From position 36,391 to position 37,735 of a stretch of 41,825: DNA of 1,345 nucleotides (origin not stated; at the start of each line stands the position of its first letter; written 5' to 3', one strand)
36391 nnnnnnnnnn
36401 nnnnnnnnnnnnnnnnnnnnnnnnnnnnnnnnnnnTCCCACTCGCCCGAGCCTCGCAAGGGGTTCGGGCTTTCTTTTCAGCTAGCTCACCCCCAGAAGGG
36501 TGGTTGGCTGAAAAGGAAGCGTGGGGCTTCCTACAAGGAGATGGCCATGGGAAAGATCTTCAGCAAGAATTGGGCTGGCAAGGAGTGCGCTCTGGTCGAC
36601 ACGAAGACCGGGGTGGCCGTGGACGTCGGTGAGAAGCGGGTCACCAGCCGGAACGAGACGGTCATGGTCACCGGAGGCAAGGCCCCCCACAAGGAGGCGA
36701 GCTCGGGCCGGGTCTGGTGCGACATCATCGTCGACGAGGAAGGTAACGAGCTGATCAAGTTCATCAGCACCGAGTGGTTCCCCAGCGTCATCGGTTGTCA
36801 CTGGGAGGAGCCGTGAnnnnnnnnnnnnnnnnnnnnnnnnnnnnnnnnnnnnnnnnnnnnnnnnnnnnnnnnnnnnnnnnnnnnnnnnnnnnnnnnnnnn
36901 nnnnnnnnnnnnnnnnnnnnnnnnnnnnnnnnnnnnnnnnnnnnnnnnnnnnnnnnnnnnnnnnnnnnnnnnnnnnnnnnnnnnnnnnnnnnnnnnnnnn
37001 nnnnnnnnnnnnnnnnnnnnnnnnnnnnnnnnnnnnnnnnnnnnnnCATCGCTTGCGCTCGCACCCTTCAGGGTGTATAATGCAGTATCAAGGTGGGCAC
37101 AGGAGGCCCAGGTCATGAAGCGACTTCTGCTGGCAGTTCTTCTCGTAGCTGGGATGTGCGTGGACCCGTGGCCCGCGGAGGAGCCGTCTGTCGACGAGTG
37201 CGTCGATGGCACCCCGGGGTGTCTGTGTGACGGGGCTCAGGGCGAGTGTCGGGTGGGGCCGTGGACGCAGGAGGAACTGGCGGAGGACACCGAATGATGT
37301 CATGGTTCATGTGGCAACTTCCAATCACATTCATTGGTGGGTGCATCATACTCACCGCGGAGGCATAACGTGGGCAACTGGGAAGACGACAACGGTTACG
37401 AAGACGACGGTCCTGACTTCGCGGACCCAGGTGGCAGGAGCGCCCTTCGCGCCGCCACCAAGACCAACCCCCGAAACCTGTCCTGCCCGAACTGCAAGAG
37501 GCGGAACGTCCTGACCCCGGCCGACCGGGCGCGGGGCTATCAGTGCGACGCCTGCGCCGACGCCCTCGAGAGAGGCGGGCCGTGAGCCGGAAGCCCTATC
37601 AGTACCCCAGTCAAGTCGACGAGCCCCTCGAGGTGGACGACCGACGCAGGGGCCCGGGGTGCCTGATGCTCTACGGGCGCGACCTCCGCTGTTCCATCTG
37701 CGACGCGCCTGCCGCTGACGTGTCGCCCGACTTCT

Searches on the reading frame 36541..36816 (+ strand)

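Call 12: search_protein_families(library=phrogs, proteins=[window:36541-36816:+], max_evalue=0.01)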
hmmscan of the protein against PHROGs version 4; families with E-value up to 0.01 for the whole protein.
window:36541-36816:+ (91 aa): 0 families

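Call 21: search_protein_families(library=pfam, proteins=[window:36541-36816:+], max_evalue=0.1)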
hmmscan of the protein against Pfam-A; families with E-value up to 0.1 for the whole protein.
window:36541-36816:+ (91 aa): 1 family
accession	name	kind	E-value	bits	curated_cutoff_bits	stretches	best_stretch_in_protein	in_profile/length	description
PF03489.22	SapB_2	-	0.03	14.9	21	1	60-84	3-27/34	Saposin-like type B, region 2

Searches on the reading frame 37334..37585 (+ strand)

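Call 12: search_protein_families(library=phrogs, proteins=[window:37334-37585:+], max_evalue=0.01)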
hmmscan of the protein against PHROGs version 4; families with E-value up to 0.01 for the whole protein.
window:37334-37585:+ (83 aa): 1 family
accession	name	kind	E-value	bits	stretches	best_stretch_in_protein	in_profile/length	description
phrog_5602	-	unknown function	0.0081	16.8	0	44-77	14-51/60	-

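Call 21: search_protein_families(library=pfam, proteins=[window:37334-37585:+], max_evalue=0.1)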
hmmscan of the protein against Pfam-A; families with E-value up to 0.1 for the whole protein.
window:37334-37585:+ (83 aa): 4 families
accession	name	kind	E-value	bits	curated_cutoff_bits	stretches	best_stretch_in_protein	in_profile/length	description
PF12760.12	Zn_ribbon_IS1595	-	0.016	15.6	25.4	1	49-75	19-44/46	Transposase zinc-ribbon domain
PF13453.11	Zn_ribbon_TFIIB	-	0.03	14.2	22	1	51-75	2-23/41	Transcription factor zinc-finger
PF08271.17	Zn_Ribbon_TF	-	0.045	13.7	29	1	50-66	2-18/43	TFIIB zinc-binding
PF13248.11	Zn_ribbon_3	-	0.063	13.2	27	0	49-58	3-11/26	zinc-ribbon domain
